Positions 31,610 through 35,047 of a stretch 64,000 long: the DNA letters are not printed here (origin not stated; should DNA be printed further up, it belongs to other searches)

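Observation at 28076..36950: Lower-GC 9 kb island of secreted and membrane proteins with eukaryote-like domains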

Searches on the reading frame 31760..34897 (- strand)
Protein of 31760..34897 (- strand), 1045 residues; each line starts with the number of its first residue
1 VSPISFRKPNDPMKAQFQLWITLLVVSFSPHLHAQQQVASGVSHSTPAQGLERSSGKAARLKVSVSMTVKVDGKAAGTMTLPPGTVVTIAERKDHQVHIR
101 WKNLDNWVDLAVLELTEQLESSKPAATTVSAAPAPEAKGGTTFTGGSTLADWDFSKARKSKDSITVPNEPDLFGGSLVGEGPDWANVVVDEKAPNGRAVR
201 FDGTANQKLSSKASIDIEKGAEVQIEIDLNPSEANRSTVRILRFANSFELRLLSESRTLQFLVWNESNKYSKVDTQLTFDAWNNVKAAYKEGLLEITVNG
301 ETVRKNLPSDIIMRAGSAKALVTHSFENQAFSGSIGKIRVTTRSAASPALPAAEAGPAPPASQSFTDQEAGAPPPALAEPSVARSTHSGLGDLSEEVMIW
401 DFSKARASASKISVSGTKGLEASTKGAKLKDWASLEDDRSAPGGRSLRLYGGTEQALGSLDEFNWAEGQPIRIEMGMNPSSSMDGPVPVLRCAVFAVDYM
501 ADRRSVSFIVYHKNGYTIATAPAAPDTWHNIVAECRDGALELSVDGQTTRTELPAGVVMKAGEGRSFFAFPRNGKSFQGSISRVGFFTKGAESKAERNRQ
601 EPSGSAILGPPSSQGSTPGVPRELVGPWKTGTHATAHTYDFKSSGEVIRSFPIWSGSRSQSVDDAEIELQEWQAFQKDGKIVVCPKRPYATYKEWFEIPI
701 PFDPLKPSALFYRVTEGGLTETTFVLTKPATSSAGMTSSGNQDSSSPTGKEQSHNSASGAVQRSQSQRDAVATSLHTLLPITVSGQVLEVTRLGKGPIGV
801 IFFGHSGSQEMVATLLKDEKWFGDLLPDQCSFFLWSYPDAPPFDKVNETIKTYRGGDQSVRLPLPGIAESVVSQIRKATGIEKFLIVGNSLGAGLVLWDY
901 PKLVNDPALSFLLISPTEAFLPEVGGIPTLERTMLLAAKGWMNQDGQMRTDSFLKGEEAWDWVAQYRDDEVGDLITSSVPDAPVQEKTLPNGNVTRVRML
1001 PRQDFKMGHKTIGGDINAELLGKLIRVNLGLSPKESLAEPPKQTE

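Call 4: search_protein_families(library=pfam, proteins=[window:31760-34897:-], max_evalue=0.01)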
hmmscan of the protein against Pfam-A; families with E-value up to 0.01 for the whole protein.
window:31760-34897:- (1045 aa): 3 families
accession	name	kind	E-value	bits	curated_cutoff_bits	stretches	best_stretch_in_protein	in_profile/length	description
PF13385.13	Laminin_G_3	-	6e-11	43.1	27.6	1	229-343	25-143/151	Concanavalin A-like lectin/glucanases superfamily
PF02210.31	Laminin_G_2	-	6.1e-05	23.9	22.9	0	522-558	49-85/126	Laminin G domain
PF00561.26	Abhydrolase_1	-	0.0051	16.9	25.8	1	867-916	55-102/245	alpha/beta hydrolase fold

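Call 15: find_homologous_proteins(query=window:31760-34897:-, max_evalue=0.00001)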
Query window:31760-34897:- (1045 aa): 1 proteins with E <= 0.00001 among 8000 candidates.
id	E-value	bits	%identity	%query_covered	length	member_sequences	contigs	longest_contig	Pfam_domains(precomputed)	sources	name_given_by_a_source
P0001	0.0e+0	2331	100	99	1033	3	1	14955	PF13385.14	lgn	-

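Call 19: search_protein_families(library=ncbifam, proteins=[window:31760-34897:-], max_evalue=0.01)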
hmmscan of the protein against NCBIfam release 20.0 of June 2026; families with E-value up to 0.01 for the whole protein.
window:31760-34897:- (1045 aa): 0 families

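Call 20: search_protein_families(library=padloc, proteins=[window:31760-34897:-], max_evalue=0.01)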
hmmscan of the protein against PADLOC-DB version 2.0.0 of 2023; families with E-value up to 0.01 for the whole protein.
window:31760-34897:- (1045 aa): 0 families

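Call 35: search_solved_structures(query=window:31760-34897:-, max_evalue=1)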
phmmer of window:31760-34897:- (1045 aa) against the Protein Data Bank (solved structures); distinct sequences matched with E-value up to 1: 5.
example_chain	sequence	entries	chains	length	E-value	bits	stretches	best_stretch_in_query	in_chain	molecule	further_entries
2pc5_A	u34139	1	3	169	0.37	11.7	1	711-809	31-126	DUTP pyrophosphatase-like protein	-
4oop_A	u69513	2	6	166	0.37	11.6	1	711-809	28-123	Deoxyuridine 5'-triphosphate nucleotidohydrolase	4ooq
4urd_A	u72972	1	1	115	0.88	10.4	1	942-997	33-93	TRIGGER FACTOR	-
7d6z_h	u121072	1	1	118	0.94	10.3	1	942-997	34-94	Trigger factor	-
1oms_A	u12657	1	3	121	0.99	10.2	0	942-997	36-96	Trigger Factor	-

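Call 42: search_protein_representatives(protein=window:31760-34897:-)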
Query: 1045 residues. Proteins with E-value up to 0.001 (for the whole library): 149; up to 1e-10: 101; up to 1e-30: 38. The best 149 are listed.
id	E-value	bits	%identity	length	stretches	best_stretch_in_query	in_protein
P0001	0.0e+00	2331.4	100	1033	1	13-1045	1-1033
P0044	2.6e-190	651.1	57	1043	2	778-1045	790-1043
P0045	1.1e-119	417.3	79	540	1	779-1044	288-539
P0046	1.1e-104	367.7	54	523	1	52-378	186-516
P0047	9.9e-82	291.7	49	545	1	762-1043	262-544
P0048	1.3e-74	268.0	54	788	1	770-1043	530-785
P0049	1.4e-70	254.7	46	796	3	779-974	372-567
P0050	5.6e-70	252.7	43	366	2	781-1043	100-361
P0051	8.2e-70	252.2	51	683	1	761-1040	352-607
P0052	3.4e-67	243.5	47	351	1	759-1044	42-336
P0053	8.7e-65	235.6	54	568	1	779-1041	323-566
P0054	2.7e-64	234.0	39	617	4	780-1012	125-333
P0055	1.9e-61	224.5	46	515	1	777-1042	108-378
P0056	3.7e-60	220.3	47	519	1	776-1039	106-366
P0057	1.5e-59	218.2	45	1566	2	773-1040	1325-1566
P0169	1.5e-05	39.4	26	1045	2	822-938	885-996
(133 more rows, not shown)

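Call 43: find_encoding_contigs(protein=P0044, flank=10000, max_places=3)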
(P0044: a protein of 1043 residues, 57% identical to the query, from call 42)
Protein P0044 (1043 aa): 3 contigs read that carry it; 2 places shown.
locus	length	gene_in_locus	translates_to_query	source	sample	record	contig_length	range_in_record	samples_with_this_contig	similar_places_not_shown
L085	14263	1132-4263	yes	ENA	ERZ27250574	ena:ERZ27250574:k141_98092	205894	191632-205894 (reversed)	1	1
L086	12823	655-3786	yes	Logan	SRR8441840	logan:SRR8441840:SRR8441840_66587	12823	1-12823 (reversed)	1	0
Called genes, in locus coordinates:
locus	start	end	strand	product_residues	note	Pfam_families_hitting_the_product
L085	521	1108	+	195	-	-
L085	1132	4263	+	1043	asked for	PF13385:Laminin_G_3 (weak), PF08238:Sel1 (weak)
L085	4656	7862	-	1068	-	PF00941:FAD_binding_5, PF03450:CO_deh_flav_C, PF01315:Ald_Xan_dh_C, PF02738:MoCoBD_1, PF20256:MoCoBD_2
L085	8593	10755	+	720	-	PF20245:DUF6600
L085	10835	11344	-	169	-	-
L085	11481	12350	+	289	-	PF13391:HNH_2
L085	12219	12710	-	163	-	PF00145:DNA_methylase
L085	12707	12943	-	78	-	PF13560:HTH_31, PF12844:HTH_19, PF13443:HTH_26 (weak), PF01381:HTH_3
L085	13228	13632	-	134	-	PF01850:PIN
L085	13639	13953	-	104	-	PF04014:MazE_antitoxin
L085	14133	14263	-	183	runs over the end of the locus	PF13430:DUF4112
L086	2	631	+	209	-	?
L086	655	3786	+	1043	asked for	PF13385:Laminin_G_3 (weak), PF08238:Sel1 (weak)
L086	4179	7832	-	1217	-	PF00111:Fer2 (weak), PF01799:Fer2_2, PF00941:FAD_binding_5, PF03450:CO_deh_flav_C, PF01315:Ald_Xan_dh_C, PF02738:MoCoBD_1, PF20256:MoCoBD_2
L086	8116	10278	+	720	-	PF20245:DUF6600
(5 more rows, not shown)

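Call 44: list_cluster_members(proteins=[P0044, P0045, P0046, P0047, P0048, P0050, P0052, P0057])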
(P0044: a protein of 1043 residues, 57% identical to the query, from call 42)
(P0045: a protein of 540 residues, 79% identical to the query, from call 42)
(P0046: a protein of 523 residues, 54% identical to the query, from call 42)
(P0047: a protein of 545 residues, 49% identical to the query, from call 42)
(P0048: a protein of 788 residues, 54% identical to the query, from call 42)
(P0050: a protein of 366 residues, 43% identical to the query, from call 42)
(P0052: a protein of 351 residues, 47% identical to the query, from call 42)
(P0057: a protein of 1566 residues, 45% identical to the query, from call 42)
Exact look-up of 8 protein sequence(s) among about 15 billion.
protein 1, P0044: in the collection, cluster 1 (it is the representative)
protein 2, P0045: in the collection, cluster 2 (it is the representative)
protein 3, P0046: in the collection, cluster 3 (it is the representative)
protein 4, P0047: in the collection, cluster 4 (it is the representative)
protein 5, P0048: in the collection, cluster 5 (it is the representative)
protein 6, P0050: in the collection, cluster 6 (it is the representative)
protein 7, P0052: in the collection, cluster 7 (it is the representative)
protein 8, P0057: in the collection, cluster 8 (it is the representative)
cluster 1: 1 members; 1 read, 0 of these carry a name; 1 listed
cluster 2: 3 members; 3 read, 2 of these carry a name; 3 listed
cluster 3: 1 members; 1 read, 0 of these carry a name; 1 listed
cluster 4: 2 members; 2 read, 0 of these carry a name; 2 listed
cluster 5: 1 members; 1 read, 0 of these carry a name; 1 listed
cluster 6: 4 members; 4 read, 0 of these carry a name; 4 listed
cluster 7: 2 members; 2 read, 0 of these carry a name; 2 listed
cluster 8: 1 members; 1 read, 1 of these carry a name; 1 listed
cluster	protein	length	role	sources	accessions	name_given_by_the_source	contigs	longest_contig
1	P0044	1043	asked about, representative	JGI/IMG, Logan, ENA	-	-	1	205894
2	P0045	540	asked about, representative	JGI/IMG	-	TPR repeat protein/pimeloyl-ACP methyl ester carboxylesterase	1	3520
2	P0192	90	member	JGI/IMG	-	hypothetical protein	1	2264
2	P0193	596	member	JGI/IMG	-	-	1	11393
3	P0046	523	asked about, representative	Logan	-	-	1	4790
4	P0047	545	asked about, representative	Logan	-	-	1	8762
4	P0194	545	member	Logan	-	-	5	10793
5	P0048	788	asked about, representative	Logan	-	-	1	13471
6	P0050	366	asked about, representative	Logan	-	-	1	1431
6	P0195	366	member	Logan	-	-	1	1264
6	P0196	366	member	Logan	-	-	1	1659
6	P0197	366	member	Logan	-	-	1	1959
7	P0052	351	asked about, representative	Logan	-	-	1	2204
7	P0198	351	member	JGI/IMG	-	-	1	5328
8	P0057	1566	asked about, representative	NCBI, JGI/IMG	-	serine/threonine protein kinase/TPR repeat protein/class 3 adenylate cyclase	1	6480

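Call 46: find_encoding_contigs(protein=P0046, flank=10000, max_places=3)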
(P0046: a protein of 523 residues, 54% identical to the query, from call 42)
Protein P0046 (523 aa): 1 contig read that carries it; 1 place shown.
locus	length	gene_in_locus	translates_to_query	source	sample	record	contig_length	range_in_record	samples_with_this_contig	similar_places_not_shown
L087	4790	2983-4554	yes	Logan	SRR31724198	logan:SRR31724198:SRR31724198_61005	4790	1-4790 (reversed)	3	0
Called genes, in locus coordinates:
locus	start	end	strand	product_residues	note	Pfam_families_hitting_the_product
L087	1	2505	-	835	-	?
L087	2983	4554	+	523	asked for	PF13385:Laminin_G_3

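Call 47: find_encoding_contigs(protein=P0048, flank=10000, max_places=3)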
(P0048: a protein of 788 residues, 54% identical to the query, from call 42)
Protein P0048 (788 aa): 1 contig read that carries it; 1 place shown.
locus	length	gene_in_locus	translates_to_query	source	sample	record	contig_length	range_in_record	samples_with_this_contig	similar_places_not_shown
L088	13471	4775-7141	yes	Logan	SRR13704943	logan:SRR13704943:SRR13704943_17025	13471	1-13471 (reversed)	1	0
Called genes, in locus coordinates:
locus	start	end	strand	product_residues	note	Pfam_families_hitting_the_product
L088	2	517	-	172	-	?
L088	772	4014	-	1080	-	PF00069:Pkinase, PF07714:PK_Tyr_Ser-Thr, PF13424:TPR_12, PF24885:TPR_NPHP3 (faint), PF07719:TPR_2 (faint), PF13374:TPR_10, PF13424:TPR_12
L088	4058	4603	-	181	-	PF07638:Sigma70_ECF, PF08281:Sigma70_r4_2 (weak)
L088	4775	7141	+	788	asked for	PF03781:FGE-sulfatase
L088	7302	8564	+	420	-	PF26745:SPM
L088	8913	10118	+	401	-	-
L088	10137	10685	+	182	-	-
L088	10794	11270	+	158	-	-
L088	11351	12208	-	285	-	-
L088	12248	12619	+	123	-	-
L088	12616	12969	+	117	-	-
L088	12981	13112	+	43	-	-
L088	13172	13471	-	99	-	?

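Call 48: find_encoding_contigs(protein=P0193, flank=10000, max_places=3)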
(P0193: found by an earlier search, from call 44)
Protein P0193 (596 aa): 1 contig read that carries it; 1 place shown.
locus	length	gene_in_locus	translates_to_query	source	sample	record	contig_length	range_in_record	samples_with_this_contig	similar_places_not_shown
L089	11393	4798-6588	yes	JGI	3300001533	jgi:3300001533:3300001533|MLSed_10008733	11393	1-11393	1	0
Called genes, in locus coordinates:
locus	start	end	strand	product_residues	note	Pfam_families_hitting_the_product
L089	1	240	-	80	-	?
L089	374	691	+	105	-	PF18765:Polbeta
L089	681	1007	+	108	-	PF20797:HepT-like_2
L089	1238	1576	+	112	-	-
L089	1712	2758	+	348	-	PF01073:3Beta_HSD (weak), PF01370:Epimerase, PF02719:Polysacc_synt_2, PF04321:RmlD_sub_bind, PF16363:GDP_Man_Dehyd, PF07993:NAD_binding_4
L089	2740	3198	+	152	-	PF13366:PDDEXK_3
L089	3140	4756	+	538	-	PF14690:Zn_ribbon_ISL3, PF13542:HTH_Tnp_ISL3, PF01610:DDE_Tnp_ISL3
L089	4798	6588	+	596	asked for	PF08238:Sel1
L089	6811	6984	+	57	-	-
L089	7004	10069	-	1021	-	PF13181:TPR_8 (faint), PF13374:TPR_10 (faint), PF14559:TPR_19 (faint), PF00069:Pkinase, PF01636:APH (faint), PF07714:PK_Tyr_Ser-Thr, PF03109:ABC1 (weak), PF13424:TPR_12, +2 more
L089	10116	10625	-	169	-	PF07638:Sigma70_ECF, PF08281:Sigma70_r4_2, PF04545:Sigma70_r4 (faint)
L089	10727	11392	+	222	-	?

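Call 88: find_encoding_contigs(protein=P0194, flank=10000, max_places=2)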
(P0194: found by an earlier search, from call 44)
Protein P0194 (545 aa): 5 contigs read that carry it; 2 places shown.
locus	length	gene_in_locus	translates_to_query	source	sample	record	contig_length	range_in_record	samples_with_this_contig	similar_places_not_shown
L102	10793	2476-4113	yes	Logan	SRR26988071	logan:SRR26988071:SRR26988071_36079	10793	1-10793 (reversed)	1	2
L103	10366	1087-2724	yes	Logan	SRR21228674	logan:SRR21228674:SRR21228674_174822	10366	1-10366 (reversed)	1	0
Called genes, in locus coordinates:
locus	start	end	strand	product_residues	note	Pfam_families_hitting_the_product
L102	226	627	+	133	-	PF00436:SSB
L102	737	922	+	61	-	-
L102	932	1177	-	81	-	PF13560:HTH_31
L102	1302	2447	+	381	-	PF03781:FGE-sulfatase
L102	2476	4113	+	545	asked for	PF08238:Sel1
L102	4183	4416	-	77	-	PF13560:HTH_31 (weak)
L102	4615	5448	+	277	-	-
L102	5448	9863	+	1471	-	PF06119:NIDO (faint), PF17957:Big_7, PF18884:TSP3_bac (weak)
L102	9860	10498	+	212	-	-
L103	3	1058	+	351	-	?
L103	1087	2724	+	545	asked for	PF08238:Sel1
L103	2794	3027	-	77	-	PF13560:HTH_31 (weak)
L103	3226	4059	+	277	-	-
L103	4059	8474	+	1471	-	PF06119:NIDO (faint), PF17957:Big_7, PF18884:TSP3_bac (weak)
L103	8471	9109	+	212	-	-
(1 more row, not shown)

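Call 89: find_encoding_contigs(protein=P0049, flank=10000, max_places=2)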
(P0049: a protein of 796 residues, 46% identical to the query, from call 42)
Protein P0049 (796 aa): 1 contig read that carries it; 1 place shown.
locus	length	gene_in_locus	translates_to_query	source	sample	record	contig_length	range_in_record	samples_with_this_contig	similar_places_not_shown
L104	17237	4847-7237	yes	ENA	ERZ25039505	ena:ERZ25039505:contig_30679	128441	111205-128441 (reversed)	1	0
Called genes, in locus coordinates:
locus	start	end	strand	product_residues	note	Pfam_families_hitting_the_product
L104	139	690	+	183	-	PF07638:Sigma70_ECF, PF08281:Sigma70_r4_2 (weak)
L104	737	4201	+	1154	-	PF00069:Pkinase, PF07714:PK_Tyr_Ser-Thr, PF13374:TPR_10, PF13424:TPR_12, PF13424:TPR_12 (weak), PF13374:TPR_10 (weak), PF13424:TPR_12, PF13374:TPR_10, +2 more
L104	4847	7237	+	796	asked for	PF12836:HHH_3, PF00633:HHH (faint), PF08238:Sel1, PF13540:RCC1_2 (faint), PF25390:WD40_RLD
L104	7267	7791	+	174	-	PF25390:WD40_RLD (weak), PF13540:RCC1_2 (faint)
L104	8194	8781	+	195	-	-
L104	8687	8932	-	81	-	-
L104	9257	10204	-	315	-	PF03734:YkuD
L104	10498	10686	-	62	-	-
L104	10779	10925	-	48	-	-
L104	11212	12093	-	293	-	PF02311:AraC_binding, PF00165:HTH_AraC (weak), PF12833:HTH_18, PF00165:HTH_AraC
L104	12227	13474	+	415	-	PF06134:RhaA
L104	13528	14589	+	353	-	PF03320:FBPase_glpX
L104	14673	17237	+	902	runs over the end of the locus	PF01326:PPDK_N, PF00391:PEP-utilizers, PF02896:PEP-utilizers_C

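Call 90: find_encoding_contigs(protein=P0051, flank=10000, max_places=2)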
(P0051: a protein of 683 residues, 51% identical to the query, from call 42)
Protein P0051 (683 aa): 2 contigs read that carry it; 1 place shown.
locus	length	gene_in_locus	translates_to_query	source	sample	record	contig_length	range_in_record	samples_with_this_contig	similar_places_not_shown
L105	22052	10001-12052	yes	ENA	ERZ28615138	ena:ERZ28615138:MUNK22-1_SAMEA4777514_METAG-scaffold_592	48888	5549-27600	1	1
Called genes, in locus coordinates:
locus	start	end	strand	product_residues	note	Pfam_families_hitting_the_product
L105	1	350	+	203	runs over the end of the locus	-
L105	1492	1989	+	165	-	-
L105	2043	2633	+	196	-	-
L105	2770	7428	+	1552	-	PF00801:PKD (weak), PF17963:Big_9 (faint), PF18911:PKD_4 (weak), PF22352:K319L-like_PKD (faint), PF18911:PKD_4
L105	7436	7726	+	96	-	PF14237:GYF_2 (weak)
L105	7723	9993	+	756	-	PF13540:RCC1_2 (faint), PF25390:WD40_RLD (weak)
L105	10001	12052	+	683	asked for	PF14237:GYF_2 (faint), PF08238:Sel1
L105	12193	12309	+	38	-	-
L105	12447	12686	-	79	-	-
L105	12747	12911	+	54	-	-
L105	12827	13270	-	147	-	-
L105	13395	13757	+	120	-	-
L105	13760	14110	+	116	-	-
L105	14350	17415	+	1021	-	PF13385:Laminin_G_3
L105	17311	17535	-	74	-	-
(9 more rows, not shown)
